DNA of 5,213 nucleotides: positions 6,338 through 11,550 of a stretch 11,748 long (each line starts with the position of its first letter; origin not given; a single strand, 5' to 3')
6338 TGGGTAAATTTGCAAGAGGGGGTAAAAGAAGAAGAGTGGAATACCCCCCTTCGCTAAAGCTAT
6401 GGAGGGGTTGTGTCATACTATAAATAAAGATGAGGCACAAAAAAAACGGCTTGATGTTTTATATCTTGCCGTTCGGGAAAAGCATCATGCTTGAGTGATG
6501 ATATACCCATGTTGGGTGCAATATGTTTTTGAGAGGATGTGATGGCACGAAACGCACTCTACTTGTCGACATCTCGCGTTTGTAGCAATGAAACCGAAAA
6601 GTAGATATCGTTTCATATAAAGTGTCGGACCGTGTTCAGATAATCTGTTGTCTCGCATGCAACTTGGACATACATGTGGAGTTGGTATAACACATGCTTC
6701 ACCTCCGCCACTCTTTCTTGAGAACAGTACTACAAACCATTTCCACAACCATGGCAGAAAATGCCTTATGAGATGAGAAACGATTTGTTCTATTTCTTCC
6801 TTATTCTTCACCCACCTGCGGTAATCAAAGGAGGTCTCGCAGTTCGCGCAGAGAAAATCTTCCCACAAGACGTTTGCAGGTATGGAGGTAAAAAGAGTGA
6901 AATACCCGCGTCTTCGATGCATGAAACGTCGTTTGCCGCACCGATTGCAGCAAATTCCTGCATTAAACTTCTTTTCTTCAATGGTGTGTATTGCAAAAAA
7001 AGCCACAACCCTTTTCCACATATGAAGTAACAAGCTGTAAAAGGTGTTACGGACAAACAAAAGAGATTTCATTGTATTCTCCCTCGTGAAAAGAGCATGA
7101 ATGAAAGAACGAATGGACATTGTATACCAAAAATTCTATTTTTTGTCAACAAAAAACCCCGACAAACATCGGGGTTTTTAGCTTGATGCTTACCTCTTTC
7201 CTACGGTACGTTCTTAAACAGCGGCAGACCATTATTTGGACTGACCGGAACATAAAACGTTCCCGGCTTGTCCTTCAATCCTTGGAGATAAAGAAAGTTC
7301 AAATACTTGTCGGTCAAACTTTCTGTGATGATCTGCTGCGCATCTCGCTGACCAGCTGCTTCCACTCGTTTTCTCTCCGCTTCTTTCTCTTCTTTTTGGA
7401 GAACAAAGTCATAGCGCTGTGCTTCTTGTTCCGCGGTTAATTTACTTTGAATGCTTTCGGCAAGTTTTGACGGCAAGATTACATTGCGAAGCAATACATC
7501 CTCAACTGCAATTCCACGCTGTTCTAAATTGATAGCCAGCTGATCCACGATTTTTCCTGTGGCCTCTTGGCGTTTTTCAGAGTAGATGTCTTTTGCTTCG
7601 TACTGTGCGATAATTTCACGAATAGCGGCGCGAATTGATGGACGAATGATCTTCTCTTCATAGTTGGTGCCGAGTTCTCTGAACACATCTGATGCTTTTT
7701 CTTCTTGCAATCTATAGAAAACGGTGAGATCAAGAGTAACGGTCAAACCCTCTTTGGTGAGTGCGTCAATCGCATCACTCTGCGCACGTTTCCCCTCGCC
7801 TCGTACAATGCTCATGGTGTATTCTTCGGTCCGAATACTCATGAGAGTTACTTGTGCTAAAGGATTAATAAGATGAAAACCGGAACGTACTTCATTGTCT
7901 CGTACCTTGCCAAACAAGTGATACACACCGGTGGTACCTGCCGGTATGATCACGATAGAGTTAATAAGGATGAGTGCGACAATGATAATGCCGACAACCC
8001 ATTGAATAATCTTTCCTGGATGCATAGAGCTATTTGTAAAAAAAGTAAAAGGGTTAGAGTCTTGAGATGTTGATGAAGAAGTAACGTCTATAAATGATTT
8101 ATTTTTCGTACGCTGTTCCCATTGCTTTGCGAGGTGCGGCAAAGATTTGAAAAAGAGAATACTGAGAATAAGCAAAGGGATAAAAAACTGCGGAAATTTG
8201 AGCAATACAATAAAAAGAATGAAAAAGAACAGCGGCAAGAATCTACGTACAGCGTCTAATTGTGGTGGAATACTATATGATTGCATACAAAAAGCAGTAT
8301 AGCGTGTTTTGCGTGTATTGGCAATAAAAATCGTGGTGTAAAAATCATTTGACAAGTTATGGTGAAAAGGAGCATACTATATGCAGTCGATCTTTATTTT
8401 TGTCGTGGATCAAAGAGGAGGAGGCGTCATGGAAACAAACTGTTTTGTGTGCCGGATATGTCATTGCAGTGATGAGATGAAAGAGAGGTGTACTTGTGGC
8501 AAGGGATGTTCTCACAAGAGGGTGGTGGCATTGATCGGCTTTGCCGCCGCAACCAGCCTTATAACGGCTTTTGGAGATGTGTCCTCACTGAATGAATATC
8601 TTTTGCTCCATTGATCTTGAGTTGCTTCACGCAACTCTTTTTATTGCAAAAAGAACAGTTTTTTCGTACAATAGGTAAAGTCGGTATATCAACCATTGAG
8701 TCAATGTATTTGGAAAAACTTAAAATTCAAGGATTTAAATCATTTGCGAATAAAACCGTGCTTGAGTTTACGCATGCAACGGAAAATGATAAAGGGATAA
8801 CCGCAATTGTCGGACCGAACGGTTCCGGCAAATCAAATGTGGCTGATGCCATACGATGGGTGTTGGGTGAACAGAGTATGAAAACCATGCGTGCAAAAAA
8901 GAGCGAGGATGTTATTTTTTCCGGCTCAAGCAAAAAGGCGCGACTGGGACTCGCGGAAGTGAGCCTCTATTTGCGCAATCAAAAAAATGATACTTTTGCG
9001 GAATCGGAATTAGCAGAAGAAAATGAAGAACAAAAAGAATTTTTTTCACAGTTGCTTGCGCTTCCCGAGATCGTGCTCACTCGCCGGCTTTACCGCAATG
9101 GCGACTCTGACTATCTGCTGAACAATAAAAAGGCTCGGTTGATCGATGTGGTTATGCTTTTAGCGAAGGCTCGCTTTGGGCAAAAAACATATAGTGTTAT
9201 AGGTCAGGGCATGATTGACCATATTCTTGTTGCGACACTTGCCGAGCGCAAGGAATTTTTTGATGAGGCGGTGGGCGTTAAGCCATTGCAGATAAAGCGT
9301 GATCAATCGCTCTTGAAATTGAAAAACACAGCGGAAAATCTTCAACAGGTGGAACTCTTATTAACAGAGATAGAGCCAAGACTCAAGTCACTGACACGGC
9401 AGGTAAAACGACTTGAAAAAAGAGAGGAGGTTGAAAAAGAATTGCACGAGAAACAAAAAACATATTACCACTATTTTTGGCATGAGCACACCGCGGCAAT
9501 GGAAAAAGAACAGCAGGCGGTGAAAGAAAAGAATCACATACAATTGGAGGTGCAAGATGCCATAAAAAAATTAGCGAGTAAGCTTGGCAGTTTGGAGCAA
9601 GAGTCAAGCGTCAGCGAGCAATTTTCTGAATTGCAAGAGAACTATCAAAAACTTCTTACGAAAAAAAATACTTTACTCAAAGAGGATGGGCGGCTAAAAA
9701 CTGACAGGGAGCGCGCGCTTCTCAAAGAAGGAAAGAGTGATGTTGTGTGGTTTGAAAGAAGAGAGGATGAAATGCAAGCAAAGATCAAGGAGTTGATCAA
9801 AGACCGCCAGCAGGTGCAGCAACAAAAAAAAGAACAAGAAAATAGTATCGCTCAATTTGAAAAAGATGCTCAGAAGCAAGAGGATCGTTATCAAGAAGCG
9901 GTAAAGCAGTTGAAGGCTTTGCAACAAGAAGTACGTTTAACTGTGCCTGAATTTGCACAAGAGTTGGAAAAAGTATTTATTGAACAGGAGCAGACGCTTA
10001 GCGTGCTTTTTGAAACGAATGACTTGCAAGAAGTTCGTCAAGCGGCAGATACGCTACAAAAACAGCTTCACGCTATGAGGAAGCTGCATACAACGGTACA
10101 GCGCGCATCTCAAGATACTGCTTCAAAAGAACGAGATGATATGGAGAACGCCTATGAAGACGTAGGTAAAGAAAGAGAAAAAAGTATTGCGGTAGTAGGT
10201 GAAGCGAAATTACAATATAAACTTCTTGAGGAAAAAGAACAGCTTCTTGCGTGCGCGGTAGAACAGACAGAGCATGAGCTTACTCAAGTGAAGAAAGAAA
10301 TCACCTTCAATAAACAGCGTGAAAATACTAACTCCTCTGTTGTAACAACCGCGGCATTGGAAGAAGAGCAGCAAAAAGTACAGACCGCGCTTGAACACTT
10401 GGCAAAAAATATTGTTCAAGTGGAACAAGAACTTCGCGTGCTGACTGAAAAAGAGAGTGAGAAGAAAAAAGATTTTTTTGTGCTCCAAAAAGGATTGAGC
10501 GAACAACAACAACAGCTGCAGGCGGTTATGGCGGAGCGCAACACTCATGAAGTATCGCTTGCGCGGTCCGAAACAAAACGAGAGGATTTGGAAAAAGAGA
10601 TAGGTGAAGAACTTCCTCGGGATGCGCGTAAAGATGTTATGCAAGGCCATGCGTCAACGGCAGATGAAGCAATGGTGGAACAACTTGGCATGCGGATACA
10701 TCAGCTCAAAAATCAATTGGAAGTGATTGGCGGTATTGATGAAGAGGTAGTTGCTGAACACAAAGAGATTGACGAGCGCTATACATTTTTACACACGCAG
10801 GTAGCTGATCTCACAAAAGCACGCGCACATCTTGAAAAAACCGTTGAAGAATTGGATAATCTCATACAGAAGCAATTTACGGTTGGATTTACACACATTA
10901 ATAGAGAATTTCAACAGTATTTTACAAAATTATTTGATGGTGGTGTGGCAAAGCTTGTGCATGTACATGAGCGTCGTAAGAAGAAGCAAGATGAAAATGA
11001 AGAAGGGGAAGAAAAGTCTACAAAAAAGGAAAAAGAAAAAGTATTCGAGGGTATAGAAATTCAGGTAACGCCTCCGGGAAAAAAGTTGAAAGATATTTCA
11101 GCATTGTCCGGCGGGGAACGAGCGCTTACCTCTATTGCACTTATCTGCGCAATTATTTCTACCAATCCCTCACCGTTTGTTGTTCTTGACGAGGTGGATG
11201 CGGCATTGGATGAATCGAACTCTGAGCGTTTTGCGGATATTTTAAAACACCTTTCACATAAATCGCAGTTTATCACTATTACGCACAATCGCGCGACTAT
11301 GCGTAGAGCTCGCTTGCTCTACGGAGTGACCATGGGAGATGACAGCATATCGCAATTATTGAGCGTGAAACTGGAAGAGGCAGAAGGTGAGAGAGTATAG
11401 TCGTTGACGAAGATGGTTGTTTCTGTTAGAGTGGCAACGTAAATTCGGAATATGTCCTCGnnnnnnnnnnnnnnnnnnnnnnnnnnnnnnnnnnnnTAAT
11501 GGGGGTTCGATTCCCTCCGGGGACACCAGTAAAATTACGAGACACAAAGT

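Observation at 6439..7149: Separately transcribed gene for a 195-aa protein with four CxxC motifs, carrying the clearest promoter, ribosome-binding site and terminator in the window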

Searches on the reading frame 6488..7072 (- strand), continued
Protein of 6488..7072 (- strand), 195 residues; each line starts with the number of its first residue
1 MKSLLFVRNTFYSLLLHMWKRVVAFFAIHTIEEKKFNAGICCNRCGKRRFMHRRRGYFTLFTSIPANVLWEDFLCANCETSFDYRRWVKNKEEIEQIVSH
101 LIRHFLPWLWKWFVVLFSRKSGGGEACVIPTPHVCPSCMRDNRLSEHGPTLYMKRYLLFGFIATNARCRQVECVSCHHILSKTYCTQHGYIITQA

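Call 85: search_dna_similar(query=P0001, collection=phages, mode=protein, max_evalue=1, max_rows=5)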
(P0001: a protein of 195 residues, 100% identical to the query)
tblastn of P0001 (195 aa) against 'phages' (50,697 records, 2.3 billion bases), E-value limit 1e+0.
No match.

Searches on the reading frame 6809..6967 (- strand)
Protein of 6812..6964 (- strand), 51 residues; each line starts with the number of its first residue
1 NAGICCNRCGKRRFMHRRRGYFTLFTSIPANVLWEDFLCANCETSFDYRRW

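Call 29: search_protein_families(library=pfam, proteins=[window:6812-6964:-], max_evalue=10)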
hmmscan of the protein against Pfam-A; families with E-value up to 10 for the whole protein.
seq(51 aa): 1 family
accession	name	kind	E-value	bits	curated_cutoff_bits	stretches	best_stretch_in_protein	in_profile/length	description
PF19134.6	DUF5817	-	0.098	13.1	31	1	4-22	22-40/57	Domain of unknown function (DUF5817)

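Call 45: search_solved_structures(query=A6, max_evalue=10)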
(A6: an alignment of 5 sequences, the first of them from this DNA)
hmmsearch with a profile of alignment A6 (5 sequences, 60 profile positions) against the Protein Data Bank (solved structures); distinct sequences matched with E-value up to 10: 15.
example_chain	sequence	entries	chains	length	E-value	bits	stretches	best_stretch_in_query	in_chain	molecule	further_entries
2i13_A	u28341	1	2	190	0.0027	21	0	5-23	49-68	Aart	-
1mey_C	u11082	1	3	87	0.078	16.3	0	5-20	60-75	CONSENSUS ZINC FINGER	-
4v4n_Ad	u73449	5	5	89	0.29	14.5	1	3-23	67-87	50S ribosomal protein L34E | Large ribosomal subunit protein eL34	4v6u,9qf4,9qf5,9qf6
2y6e_A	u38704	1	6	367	0.48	13.8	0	6-26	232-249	UBIQUITIN CARBOXYL-TERMINAL HYDROLASE 4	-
9sra_Bd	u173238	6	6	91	0.72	13.3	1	4-24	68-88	Large ribosomal subunit protein eL34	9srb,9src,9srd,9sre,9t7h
9vvv_A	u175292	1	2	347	0.88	13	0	6-27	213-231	Ubiquitin carboxyl-terminal hydrolase 15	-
6cpm_C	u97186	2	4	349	0.9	12.9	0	6-27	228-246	Ubiquitin carboxyl-terminal hydrolase 15 | Ubiquitin carboxyl-terminal hydrolase 15,Ubiquitin carboxyl-terminal hydrolase 15,Ubiquiti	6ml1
7r2g_A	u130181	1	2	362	0.98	12.8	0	6-27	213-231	Ubiquitin carboxyl-terminal hydrolase 15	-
6crn_A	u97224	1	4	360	0.98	12.8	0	6-27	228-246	Ubiquitin carboxyl-terminal hydrolase 15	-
6gh9_A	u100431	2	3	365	1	12.8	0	6-27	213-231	Ubiquitin carboxyl-terminal hydrolase 15 | Ubiquitin carboxyl-terminal hydrolase 15,Ubiquitin carboxyl-terminal hydrolase 15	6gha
8jq0_A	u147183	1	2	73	1.1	12.6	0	44-57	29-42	HKR3 protein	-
1x6h_A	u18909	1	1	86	1.1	12.6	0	2-26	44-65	Transcriptional repressor CTCF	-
1gyo_A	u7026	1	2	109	1.2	12.5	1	40-57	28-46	CYTOCHROME C3, A DIMERIC CLASS III C-TYPE CYTOCHROME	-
9e6q_Ad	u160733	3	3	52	1.4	12.3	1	3-17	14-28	Large ribosomal subunit protein eL37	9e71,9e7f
2v3b_B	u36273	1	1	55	2.7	11.4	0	37-52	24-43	RUBREDOXIN 2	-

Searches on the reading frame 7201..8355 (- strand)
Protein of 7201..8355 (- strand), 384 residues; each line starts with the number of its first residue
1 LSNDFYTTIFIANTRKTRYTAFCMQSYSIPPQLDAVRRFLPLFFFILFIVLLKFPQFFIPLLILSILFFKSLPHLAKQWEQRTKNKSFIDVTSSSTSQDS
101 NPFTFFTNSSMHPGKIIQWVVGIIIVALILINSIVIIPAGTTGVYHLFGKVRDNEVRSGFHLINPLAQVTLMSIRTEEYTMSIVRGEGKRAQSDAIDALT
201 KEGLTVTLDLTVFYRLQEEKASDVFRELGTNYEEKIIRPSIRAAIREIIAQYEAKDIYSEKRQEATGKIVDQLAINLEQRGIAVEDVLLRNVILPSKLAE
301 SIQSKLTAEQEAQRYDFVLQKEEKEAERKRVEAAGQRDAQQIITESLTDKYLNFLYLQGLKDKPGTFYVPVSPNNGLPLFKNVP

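Call 5: search_protein_families(library=pfam, proteins=[window:7201-8355:-], max_evalue=0.1)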
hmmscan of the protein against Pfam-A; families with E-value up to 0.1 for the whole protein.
window:7201-8355:- (384 aa): 3 families
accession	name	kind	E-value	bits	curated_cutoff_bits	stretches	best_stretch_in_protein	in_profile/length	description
PF01145.31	Band_7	-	5.1e-32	111.8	23.6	1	136-326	2-172/176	SPFH domain / Band 7 family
PF13421.11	Band_7_1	-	0.05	13.7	24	1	235-305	135-206/211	SPFH domain-Band 7 family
PF18057.6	DUF5594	-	0.073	13.5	27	0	265-319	13-65/128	Domain of unknown function (DUF5594)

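Call 32: find_related_loci(query=A4, collection=genome_contigs, flank=4000)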
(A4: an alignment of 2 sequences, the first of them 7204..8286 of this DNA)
Query A4 (361 aa) in genome_contigs; peptide patterns used: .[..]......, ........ (x = any residue, [..] = any of these).
152 stretches matched a pattern; 35 encode a relative of the query (tblastn E <= 1e-3); 35 distinct loci.
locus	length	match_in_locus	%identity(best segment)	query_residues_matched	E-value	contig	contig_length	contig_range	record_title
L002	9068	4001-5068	70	1-361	4e-164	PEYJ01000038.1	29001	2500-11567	MAG: Parcubacteria group bacterium CG08_land_8_20_14_0_20_48_21 CG08_land_8_20_14_0.20_scaffold_419_c, whole genome shot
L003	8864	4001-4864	63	73-360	2e-120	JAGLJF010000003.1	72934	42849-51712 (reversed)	MAG: Candidatus Paceibacterota bacterium isolate RS_3_34 ROV157_3.bin.34.fa_3, whole genome shotgun sequence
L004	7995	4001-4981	56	19-360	2e-120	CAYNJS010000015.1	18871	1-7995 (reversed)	MAG TPA_asm: uncultured Gammaproteobacteria bacterium isolate SRP167671_co2_162 genome assembly, contig: NODE_3879_lengt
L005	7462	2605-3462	62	77-360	3e-118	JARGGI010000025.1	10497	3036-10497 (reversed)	MAG: Patescibacteria group bacterium isolate C14-28 NODE_25_length_10497_cov_24.404511, whole genome shotgun sequence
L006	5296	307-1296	54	19-360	8e-118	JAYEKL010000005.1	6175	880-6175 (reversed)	MAG: Patescibacteria group bacterium isolate MAG138 MAG138_5, whole genome shotgun sequence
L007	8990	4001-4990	54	19-360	3e-117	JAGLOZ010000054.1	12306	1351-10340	MAG: Candidatus Paceibacterota bacterium isolate RS_7_61 ROV157_7.bin.61.fa_54, whole genome shotgun sequence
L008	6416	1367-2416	52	11-360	3e-116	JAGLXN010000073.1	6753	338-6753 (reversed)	MAG: Candidatus Parcubacteria bacterium isolate RS_12_54 ZL285.bin.54.fa_73, whole genome shotgun sequence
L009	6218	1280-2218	59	35-360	4e-115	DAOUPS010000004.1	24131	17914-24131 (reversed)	MAG TPA_asm: bacterium isolate CSMAG_106 CSMAG_106_k127_5211464_length_24131_cov_22.0000, whole genome shotgun sequence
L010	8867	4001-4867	62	75-360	6e-115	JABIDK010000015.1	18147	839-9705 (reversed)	MAG: Candidatus Falkowbacteria bacterium isolate SI048_bin72 k141_600608, whole genome shotgun sequence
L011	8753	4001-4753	69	110-360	8e-115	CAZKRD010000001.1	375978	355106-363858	MAG TPA_asm: uncultured Candidatus Saccharibacteria bacterium isolate SRP179991_co3_31 genome assembly, contig: NODE_1_l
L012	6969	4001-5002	54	21-361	2e-113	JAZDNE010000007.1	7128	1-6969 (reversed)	MAG: bacterium isolate MEGAHIT-group-0.699 k141_19194880, whole genome shotgun sequence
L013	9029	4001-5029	55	19-360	8e-113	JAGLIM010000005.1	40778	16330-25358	MAG: Candidatus Paceibacterota bacterium isolate RS_2_5 ROV157_2.bin.5.fa_5, whole genome shotgun sequence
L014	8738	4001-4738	67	115-360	1e-111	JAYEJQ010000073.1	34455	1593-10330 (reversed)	MAG: Patescibacteria group bacterium isolate MAG159 MAG159_73, whole genome shotgun sequence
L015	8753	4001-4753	67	110-360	7e-112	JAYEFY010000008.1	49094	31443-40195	MAG: Patescibacteria group bacterium isolate MAG260 MAG260_8, whole genome shotgun sequence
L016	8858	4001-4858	61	75-360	1e-110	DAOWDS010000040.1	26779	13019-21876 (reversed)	MAG TPA_asm: Candidatus Moraniibacteriota bacterium isolate CSMAG_1919 CSMAG_1919_k141_5070229_length_26779_cov_10.0000,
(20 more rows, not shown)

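Call 37: find_related_loci(query=A4, collection=metagenome_contigs, flank=3000)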
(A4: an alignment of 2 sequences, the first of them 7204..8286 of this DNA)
Query A4 (361 aa) in metagenome_contigs; peptide patterns used: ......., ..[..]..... (x = any residue, [..] = any of these).
600 stretches matched a pattern (row limit reached: there are more); 13 encode a relative of the query (tblastn E <= 1e-3); 13 distinct loci.
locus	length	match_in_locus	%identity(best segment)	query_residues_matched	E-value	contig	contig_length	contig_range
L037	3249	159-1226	69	1-361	3e-175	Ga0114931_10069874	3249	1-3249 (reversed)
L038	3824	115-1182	70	1-361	5e-171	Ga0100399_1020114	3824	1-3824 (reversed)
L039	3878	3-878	74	65-361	3e-147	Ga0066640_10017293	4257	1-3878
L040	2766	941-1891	57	18-360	2e-133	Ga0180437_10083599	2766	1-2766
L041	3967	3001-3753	69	110-360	1e-115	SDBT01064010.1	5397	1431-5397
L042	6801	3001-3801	64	97-360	5e-111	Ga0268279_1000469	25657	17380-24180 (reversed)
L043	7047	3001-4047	51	28-360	3e-107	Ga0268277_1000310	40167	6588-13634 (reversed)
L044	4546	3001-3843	60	76-360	3e-104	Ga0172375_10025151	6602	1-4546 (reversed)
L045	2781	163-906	63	112-360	3e-96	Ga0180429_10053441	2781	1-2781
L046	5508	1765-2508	63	112-360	2e-93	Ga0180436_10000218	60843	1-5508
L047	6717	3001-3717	40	110-354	2e-54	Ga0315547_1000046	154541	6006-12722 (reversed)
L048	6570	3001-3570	29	170-356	2e-19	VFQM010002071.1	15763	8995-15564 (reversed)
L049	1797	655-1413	25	99-337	1e-18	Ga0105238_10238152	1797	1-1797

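Call 59: search_protein_families(library=padloc, proteins=[window:7204-8286:-], max_evalue=1)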
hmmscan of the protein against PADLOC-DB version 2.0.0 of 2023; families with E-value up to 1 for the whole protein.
window:7204-8286:- (361 aa): 0 families

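Call 63: search_protein_families(library=pfam, proteins=[L037:2522-2926:-], max_evalue=0.1)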
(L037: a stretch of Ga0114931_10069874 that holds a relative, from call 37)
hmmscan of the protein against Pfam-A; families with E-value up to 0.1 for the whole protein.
L037:2522-2926:- (134 aa): 0 families

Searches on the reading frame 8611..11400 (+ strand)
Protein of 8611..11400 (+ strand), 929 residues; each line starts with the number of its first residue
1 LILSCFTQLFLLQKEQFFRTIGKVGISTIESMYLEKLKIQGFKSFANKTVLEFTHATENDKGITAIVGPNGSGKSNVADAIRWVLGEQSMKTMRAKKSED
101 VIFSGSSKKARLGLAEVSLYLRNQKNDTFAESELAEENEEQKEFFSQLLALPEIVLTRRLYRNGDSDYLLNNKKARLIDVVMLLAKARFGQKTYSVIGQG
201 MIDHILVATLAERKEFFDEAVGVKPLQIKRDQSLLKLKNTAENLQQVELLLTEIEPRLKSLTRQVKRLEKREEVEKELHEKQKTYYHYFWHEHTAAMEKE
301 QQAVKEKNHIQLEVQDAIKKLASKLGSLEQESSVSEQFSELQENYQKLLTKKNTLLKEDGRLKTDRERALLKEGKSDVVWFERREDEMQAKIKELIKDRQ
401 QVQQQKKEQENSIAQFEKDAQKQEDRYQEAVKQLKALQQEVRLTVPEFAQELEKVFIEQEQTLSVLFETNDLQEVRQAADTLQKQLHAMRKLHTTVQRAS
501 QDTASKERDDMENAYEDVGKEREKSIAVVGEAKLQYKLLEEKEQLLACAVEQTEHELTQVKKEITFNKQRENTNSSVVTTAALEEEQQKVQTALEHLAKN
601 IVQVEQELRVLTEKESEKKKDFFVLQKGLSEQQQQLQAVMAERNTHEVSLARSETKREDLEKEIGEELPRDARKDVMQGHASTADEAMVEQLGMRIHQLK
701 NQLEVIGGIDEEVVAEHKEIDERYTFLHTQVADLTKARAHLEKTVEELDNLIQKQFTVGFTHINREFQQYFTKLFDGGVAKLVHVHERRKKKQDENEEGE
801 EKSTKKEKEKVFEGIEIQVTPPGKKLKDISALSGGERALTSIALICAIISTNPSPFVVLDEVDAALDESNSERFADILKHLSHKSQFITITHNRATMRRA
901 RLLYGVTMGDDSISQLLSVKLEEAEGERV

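Call 5: search_protein_families(library=pfam, proteins=[window:8611-11400:+], max_evalue=0.1)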
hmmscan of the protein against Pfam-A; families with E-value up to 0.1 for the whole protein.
window:8611-11400:+ (929 aa): 11 families
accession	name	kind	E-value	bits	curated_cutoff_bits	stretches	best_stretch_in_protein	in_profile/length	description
PF02463.25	SMC_N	-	9.5e-48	163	40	1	33-914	1-219/220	RecF/RecN/SMC N terminal domain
PF13476.12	AAA_23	-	4e-17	64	27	1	36-321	1-200/201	AAA domain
PF13304.12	AAA_21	-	8.8e-16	59.3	27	2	728-893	116-299/304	AAA domain, putative AbiEii toxin, Type IV TA system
PF13175.12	AAA_15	-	1e-06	29.1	32.1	1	32-442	1-257/374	AAA ATPase domain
PF13555.12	AAA_29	-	2.9e-05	24.2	27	1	59-86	20-47/61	P-loop containing region of AAA domain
PF13401.12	AAA_22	-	0.0011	19.7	27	0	60-88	4-32/130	AAA domain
PF13558.12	SbcC_Walker_B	-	0.0083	16.8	27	1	821-879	19-89/90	SbcC/RAD50-like, Walker B motif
PF00005.33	ABC_tran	-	0.02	15.9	25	1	61-89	11-39/137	ABC transporter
PF00270.35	DEAD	-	0.051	13.8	26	1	801-891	82-157/167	DEAD/DEAH box helicase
PF03937.21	Sdh5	-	0.054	13.9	27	0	127-161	20-54/76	Flavinator of succinate dehydrogenase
PF00004.35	AAA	-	0.063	14.2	21.2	0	66-99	3-33/131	ATPase family associated with various cellular activities (AAA)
